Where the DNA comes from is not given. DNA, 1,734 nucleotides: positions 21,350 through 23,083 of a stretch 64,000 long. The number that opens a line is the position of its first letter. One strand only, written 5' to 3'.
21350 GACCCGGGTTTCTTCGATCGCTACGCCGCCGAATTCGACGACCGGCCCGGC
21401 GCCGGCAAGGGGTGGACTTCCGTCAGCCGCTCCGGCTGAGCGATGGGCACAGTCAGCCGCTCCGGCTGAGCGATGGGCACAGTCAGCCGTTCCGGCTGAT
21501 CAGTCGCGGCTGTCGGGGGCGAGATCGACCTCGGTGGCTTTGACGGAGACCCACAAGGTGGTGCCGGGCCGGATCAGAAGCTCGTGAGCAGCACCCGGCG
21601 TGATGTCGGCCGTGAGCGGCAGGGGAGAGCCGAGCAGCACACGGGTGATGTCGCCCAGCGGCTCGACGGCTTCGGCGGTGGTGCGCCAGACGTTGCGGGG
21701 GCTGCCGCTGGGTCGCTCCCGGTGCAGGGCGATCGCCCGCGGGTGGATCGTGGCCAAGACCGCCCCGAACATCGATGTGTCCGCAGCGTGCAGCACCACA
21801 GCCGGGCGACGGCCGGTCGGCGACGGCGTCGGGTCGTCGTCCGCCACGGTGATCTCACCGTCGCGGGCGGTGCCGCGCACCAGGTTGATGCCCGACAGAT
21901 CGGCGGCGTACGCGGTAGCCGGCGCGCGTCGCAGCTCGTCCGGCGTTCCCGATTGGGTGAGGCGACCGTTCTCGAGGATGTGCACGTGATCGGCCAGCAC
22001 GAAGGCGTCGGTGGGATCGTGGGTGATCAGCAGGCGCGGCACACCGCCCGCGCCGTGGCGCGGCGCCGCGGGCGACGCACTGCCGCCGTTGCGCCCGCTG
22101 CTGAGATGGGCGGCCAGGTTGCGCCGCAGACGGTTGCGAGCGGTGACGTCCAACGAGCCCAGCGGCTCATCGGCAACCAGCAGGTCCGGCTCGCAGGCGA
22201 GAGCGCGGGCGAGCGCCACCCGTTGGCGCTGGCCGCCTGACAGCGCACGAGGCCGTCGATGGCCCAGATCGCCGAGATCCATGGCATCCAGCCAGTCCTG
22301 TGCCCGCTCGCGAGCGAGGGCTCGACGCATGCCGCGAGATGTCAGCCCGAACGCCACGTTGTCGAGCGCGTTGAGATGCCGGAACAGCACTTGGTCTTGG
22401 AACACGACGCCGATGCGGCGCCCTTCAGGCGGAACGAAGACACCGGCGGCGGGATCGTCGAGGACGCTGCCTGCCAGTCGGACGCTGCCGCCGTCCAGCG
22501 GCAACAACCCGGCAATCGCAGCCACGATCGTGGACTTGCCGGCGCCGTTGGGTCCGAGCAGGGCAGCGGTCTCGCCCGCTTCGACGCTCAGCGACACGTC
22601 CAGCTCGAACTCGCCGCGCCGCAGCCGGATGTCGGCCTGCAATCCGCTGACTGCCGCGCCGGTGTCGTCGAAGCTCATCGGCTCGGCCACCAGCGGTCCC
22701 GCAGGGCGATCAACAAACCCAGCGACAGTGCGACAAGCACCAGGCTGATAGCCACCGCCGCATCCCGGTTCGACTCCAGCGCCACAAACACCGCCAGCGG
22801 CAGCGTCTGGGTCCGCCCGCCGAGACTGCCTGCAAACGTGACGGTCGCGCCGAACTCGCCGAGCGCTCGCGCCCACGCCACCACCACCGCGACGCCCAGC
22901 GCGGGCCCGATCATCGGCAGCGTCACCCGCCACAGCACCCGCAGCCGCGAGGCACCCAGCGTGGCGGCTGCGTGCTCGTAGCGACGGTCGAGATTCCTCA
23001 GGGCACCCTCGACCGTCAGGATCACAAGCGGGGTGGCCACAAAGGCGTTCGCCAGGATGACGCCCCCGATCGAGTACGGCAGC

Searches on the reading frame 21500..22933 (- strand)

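Call 95: search_protein_families(library=pfam, proteins=[window:21500-22933:-], max_evalue=0.0001)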
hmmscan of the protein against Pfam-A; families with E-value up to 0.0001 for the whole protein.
window:21500-22933:- (477 aa): 2 families
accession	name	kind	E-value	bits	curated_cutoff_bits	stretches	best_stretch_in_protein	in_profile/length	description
PF00005.33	ABC_tran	-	1.1e-32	114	25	1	112-258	3-136/137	ABC transporter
PF03459.23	TOBE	-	4.6e-10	40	22.3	1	411-470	2-63/64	TOBE domain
